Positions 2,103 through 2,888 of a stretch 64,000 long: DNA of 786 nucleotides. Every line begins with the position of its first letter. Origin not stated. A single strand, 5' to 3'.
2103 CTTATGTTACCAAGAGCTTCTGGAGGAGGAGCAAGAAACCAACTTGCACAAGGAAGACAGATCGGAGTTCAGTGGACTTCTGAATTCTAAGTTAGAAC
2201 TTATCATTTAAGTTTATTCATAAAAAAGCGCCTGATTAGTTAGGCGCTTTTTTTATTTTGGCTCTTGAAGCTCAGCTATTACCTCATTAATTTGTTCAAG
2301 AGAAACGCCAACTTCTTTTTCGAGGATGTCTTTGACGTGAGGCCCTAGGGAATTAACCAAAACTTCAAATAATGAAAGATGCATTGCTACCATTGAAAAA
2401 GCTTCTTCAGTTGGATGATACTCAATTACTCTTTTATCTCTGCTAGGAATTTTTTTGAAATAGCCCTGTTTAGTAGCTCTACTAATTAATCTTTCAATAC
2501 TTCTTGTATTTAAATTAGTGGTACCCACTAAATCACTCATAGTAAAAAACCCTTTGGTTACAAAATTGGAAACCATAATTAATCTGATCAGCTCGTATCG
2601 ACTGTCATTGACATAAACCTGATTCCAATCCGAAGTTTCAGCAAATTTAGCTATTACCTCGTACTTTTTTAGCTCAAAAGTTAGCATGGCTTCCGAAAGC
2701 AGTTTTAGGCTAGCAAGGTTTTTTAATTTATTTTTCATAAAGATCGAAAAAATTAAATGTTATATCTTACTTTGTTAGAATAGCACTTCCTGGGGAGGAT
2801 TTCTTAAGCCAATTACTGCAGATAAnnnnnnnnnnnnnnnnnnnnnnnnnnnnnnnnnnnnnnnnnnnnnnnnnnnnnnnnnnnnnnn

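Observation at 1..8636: Candidate uptake-and-desulfation locus: two TonB-dependent receptors, wHTH regulator, anchored sulfatase, VTT/DedA protein and Met/His-rich OM barrel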

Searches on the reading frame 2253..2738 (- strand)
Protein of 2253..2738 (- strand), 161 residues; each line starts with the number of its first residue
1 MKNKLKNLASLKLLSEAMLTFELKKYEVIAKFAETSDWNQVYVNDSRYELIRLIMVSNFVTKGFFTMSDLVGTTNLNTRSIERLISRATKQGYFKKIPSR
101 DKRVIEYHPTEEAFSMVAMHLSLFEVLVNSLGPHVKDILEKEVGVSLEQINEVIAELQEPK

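Call 3: search_protein_families(library=pfam, proteins=[window:2253-2738:-], max_evalue=0.01)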
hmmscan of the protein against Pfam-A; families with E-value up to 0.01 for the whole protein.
window:2253-2738:- (161 aa): 0 families

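Call 4: search_protein_families(library=ncbifam, proteins=[window:2253-2738:-], max_evalue=0.01)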
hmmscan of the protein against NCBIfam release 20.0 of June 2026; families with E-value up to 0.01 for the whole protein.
window:2253-2738:- (161 aa): 0 families

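Call 22: search_protein_families(library=pfam, proteins=[window:2253-2738:-], max_evalue=10)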
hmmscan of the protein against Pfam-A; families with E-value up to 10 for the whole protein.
window:2253-2738:- (161 aa): 3 families
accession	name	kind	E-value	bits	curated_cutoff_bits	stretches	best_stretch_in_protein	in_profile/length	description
PF03965.22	Penicillinase_R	-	0.014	16.2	22.6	1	71-158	28-114/115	Penicillinase repressor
PF13730.12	HTH_36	-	0.017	15.4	25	1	64-93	25-54/55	Helix-turn-helix domain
PF21984.2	DnaD_N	-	0.079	13.6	27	1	48-125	17-92/101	DnaD N-terminal domain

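Call 31: find_homologous_proteins(query=window:2253-2738:-)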
Query window:2253-2738:- (161 aa): 14 proteins with E <= 0.001 among 48 candidates.
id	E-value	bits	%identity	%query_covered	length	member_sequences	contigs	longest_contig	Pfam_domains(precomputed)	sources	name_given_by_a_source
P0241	1.8e-93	328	96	100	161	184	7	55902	-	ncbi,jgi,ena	-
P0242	1.6e-86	306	89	100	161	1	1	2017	-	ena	-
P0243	1.8e-86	305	89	100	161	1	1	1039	-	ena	-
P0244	2.5e-86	305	89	100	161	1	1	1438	-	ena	-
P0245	2.5e-86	305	89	100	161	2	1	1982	-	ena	-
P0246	8.0e-78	277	81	90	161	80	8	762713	-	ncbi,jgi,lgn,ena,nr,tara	ncbi:MAG: hypothetical protein CMK38_06315 [Porticoccaceae bacterium]|nr:hypothetical protein [Porti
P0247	1.9e-70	253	75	98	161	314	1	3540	-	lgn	-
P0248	1.4e-65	238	73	96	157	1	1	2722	-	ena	-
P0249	6.8e-61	222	100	66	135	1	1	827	-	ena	-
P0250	1.1e-54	202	88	67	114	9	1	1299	-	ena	-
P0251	6.0e-48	180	99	57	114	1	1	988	-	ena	-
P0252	5.6e-45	171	81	63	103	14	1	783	-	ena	-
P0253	1.9e-41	159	47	96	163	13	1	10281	-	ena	-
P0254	2.1e-39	153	80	57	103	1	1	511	-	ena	-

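Call 32: find_encoding_contigs(protein=P0246, flank=10000, max_places=6)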
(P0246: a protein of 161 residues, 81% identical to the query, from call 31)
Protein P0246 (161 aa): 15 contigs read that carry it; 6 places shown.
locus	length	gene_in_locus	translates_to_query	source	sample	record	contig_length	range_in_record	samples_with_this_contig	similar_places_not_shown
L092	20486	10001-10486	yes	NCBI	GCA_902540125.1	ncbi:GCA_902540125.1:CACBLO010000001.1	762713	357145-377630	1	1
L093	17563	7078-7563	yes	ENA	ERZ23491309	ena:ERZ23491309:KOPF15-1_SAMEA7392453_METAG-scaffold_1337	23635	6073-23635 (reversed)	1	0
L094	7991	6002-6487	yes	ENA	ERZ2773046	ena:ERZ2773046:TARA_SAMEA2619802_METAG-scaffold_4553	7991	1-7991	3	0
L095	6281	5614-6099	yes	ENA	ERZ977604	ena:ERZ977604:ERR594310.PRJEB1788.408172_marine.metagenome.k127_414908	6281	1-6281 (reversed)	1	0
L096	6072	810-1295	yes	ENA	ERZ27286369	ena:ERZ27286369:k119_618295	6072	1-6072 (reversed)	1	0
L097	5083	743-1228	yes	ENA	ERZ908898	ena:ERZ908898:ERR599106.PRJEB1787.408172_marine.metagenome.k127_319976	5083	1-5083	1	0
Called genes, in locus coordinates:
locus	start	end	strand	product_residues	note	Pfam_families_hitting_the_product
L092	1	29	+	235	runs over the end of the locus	-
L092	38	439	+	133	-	PF00403:HMA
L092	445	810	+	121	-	PF02411:MerT (weak)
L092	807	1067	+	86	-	PF02583:Trns_repr_metal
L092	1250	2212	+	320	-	PF00561:Abhydrolase_1, PF12146:Hydrolase_4, PF12697:Abhydrolase_6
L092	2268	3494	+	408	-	PF02515:CoA_transf_3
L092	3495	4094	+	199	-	PF01323:DSBA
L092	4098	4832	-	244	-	PF02798:GST_N, PF13417:GST_N_3, PF13409:GST_N_2, PF00043:GST_C (weak)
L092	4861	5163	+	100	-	-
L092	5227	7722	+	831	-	PF07715:Plug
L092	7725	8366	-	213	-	PF09335:VTT_dom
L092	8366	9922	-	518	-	PF00884:Sulfatase, PF01663:Phosphodiest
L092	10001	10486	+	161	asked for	-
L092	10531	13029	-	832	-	PF07715:Plug, PF00593:TonB_dep_Rec_b-barrel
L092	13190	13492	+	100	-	PF07045:DUF1330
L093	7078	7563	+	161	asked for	-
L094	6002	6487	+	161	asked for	-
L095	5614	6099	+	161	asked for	-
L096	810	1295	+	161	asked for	-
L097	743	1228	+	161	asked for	-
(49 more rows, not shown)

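Call 33: find_encoding_contigs(protein=P0253, flank=10000, max_places=4)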
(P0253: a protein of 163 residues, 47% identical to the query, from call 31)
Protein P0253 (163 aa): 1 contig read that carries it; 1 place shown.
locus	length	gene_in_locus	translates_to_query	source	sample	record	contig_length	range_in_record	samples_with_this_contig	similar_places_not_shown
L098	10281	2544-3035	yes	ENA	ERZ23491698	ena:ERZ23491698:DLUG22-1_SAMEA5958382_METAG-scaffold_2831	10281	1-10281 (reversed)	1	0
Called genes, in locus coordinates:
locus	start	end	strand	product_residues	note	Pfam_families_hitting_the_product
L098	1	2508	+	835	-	?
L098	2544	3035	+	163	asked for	-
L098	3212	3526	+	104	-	PF07045:DUF1330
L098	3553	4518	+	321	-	PF00753:Lactamase_B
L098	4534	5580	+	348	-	PF08240:ADH_N, PF00107:ADH_zinc_N, PF13602:ADH_zinc_N_2 (weak)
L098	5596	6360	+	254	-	PF00106:adh_short, PF13561:adh_short_C2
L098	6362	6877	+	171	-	-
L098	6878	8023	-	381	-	PF03060:NMO, PF00478:IMPDH (faint), PF01070:FMN_dh (weak)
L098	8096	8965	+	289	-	PF06966:DUF1295, PF02544:Steroid_dh (weak), PF04140:ICMT (weak)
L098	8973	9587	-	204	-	PF02798:GST_N, PF13417:GST_N_3 (weak), PF13409:GST_N_2 (weak), PF00043:GST_C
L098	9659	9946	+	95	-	PF03992:ABM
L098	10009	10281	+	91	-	?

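Call 34: find_encoding_contigs(protein=P0241, flank=10000, max_places=4)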
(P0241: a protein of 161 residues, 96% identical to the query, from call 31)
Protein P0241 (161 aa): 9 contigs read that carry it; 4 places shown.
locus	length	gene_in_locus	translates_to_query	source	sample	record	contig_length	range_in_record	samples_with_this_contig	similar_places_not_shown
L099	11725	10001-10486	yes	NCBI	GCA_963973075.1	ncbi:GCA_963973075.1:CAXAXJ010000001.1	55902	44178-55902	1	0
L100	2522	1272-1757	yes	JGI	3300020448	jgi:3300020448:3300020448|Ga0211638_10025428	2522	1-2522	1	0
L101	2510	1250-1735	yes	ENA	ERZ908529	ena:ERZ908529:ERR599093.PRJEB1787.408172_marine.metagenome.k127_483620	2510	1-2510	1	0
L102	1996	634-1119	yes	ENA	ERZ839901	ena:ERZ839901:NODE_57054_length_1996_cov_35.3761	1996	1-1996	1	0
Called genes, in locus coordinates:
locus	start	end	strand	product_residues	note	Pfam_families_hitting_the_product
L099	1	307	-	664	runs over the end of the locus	PF01408:GFO_IDH_MocA, PF22725:GFO_IDH_MocA_C3 (weak), PF00248:Aldo_ket_red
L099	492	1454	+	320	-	PF00561:Abhydrolase_1, PF12146:Hydrolase_4, PF12697:Abhydrolase_6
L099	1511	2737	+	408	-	PF02515:CoA_transf_3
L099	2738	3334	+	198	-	PF01323:DSBA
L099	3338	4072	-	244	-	PF02798:GST_N, PF13417:GST_N_3, PF13409:GST_N_2, PF00043:GST_C (weak)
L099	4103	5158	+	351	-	-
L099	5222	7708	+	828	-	PF07715:Plug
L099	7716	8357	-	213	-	PF09335:VTT_dom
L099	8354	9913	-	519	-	PF00884:Sulfatase, PF01663:Phosphodiest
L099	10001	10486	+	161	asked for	-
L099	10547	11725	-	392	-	?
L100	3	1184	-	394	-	?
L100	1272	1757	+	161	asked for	-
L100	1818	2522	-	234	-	?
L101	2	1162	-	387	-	?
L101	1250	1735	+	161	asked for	-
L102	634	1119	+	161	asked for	-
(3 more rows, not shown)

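Call 44: predict_structure(alignment_id=A3)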
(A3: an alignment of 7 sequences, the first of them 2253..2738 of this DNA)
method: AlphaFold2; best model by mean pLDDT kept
length: 161 residues; sequences in the alignment: 7
mean_pLDDT: 84.0   pTM: 0.76
mean pLDDT of the five models: 84.0, 83.7, 79.5, 76.2, 73.1
residues with pLDDT >= 90: 13; 70-90: 139; 50-70: 9; < 50: 0
segments of 3 or more residues with pLDDT < 50: none
pLDDT, mean of each block of 10 residues (from residue 1): 75 86 86 82 81 87 89 72 86 90 89 84 87 85 85 83 54
secondary structure, 60 per line:
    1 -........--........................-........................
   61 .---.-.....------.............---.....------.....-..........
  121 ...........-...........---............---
elements in order: H2-9 H12-35 H37-61 H67-71 H78-90 E94-98 E105-109 H111-131 H133-143 H147-158

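Call 48: fold_search(model_id=the predicted structure, library=pdb)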
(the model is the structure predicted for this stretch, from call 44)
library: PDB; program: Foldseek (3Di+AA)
matches with E <= 10: 1248; with E <= 0.001: 0
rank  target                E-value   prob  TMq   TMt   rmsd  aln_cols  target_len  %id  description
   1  4rbr_A                2.4e-03  0.98  0.33  0.39  14.9       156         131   13  Crystal structure of Repressor of Toxin (Rot), a central regulator of Staphylococcus aureus virulence (released 2014-11-05)
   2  5eri                  3.6e-03  1.00  0.40  0.41  10.4       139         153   15  MarR Protein from Peptoclostridium difficile DA00132 (released 2016-11-16)
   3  1sd7_B                4.6e-03  0.99  0.33  0.44   7.9       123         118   20  Crystal Structure of a SeMet derivative of MecI at 2.65 A (released 2004-02-24)
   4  6pcp_A                8.0e-03  0.99  0.40  0.45  10.4       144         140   13  Mechanism for regulation of DNA binding of Bordetella bronchiseptica BpsR by 6-hydroxynicotinic acid (released 2019-11-06)
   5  5box_A                8.0e-03  0.97  0.29  0.19  16.9       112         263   19  Structure of TrmBL2, an archaeal chromatin protein, shows a novel mode of DNA binding. (released 2015-09-02)
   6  8zde_B                8.5e-03  0.99  0.37  0.40  11.7       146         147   21  Crystal structure of HsmR with DNA bound (released 2025-11-05)
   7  3nqo_B                8.5e-03  0.85  0.27  0.25  11.2       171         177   16  Crystal structure of a MarR family transcriptional regulator (CD1569) from Clostridium difficile 630 at 2.20 A resolut (released 2010-07-21)
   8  7dvs_B                9.0e-03  0.97  0.37  0.42  13.2       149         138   18  Crystal structure of Apo (heme-free) PefR (released 2021-09-29)
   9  3voe_A                9.5e-03  1.00  0.34  0.40  10.1       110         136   14  Crystal Structure of wild type MarR (apo form) from E.coli (released 2013-03-06)
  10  8zde_C                9.5e-03  0.98  0.37  0.43  11.6       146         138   21  Crystal structure of HsmR with DNA bound (released 2025-11-05)
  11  5bpd_B                9.5e-03  0.97  0.29  0.19  17.0       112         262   19  Structure of TrmBL2, an archaeal chromatin protein, shows a novel mode of DNA binding. (released 2015-09-02)
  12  6pcp_B                9.5e-03  0.97  0.33  0.38  12.2       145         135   13  Mechanism for regulation of DNA binding of Bordetella bronchiseptica BpsR by 6-hydroxynicotinic acid (released 2019-11-06)
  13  6pco_B                1.0e-02  1.00  0.38  0.44   6.3       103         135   14  Mechanism for regulation of DNA binding of Bordetella bronchiseptica BpsR by 6-hydroxynicotinic acid (released 2019-11-06)
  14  1sd6_A                1.1e-02  0.99  0.37  0.47   7.1       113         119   13  Crystal Structure of Native MecI at 2.65 A (released 2004-02-24)
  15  8xzu                  1.1e-02  0.99  0.32  0.38  12.7       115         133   14  HosA transcriptional regulator from enteropathogenic Escherichia coli O127:H6 (strain E2348/69) bound with 4-hydroxy ben (released 2024-08-28)
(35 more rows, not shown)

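Call 81: search_protein_representatives(alignment_id=A3)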
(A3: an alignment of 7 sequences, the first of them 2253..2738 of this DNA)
Query: 7 sequences, 161 profile positions. Proteins with E-value up to 0.001 (for the whole library): 17; up to 1e-10: 7; up to 1e-30: 4. The best 17 are listed.
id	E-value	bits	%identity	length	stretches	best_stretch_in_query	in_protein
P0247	9.3e-89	311.6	-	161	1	1-161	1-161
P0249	2.1e-62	225.9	-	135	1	1-118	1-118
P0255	1.4e-39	151.7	-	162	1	5-152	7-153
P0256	4.0e-31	124.2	-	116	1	3-108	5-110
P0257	3.3e-19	85.5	-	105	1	3-74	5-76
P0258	8.7e-16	74.3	-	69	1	1-50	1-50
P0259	5.4e-11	58.8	-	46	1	116-161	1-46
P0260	8.9e-09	51.6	-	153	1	35-123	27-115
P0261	2.1e-07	47.1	-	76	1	6-57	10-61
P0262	2.1e-07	47.1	-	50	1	1-41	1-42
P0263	2.8e-06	43.4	-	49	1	1-35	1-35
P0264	1.2e-05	41.4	-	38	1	124-161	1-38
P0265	3.0e-05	40.1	-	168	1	29-126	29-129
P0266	6.5e-05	39.0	-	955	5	34-57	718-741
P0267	1.3e-04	38.0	-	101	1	56-105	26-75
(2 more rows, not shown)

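Call 82: search_protein_families(library=pfam, proteins=[P0255, P0260, P0265, P0267], max_evalue=1)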
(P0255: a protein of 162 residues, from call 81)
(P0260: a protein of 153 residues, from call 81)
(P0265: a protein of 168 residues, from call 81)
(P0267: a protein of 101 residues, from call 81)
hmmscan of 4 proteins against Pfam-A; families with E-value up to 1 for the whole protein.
P0255 (162 aa): 1 family
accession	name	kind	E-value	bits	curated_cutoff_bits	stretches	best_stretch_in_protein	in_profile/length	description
PF20317.4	HTH_60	-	0.012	16.4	24.1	1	58-156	10-110/140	Helix-turn-helix domain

P0260 (153 aa): 4 families
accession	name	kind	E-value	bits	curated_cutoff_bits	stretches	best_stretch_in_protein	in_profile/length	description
PF09469.16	Cobl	-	0.027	15.3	25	1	12-40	56-85/92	Cordon-bleu ubiquitin-like domain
PF12009.13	Telomerase_RBD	-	0.039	14.5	25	1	73-108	86-125/133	Telomerase ribonucleoprotein complex - RNA binding domain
PF21984.2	DnaD_N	-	0.073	13.7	27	1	33-111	12-92/101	DnaD N-terminal domain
PF03965.22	Penicillinase_R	-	0.074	13.8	22.6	1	59-103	24-66/115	Penicillinase repressor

P0265 (168 aa): 3 families
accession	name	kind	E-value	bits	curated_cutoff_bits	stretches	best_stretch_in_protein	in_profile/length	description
PF10309.14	NCBP3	-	0.013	15.7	28.9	1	72-93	8-29/59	Nuclear cap-binding protein subunit 3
PF04182.18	B-block_TFIIIC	-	0.016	15.7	22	1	70-109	22-63/73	B-block binding subunit of TFIIIC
PF21312.3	ORC1_wHTH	-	0.017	15.8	24.3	1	76-114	68-106/114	Origin recognition complex subunit 1 C-terminal winged HTH domain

P0267 (101 aa): 7 families
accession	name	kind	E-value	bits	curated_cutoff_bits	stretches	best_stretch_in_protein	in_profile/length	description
PF14947.12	HTH_45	-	0.0077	16.7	25.5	1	27-74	12-55/77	Winged helix-turn-helix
PF08279.18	HTH_11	-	0.016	15.5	25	1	35-64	16-44/55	HTH domain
PF21984.2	DnaD_N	-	0.026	15.1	27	1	32-76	33-77/101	DnaD N-terminal domain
PF01978.25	TrmB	-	0.04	14.2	25.6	1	36-76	24-63/68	Sugar-specific transcriptional regulator TrmB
PF13601.12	HTH_34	-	0.11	13.2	27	1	37-74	17-54/80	Winged helix DNA-binding domain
PF03965.22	Penicillinase_R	-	0.17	12.7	22.6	1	36-80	23-67/115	Penicillinase repressor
PF13463.12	HTH_27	-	0.2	12.4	22.2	1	37-75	21-60/68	Winged helix DNA-binding domain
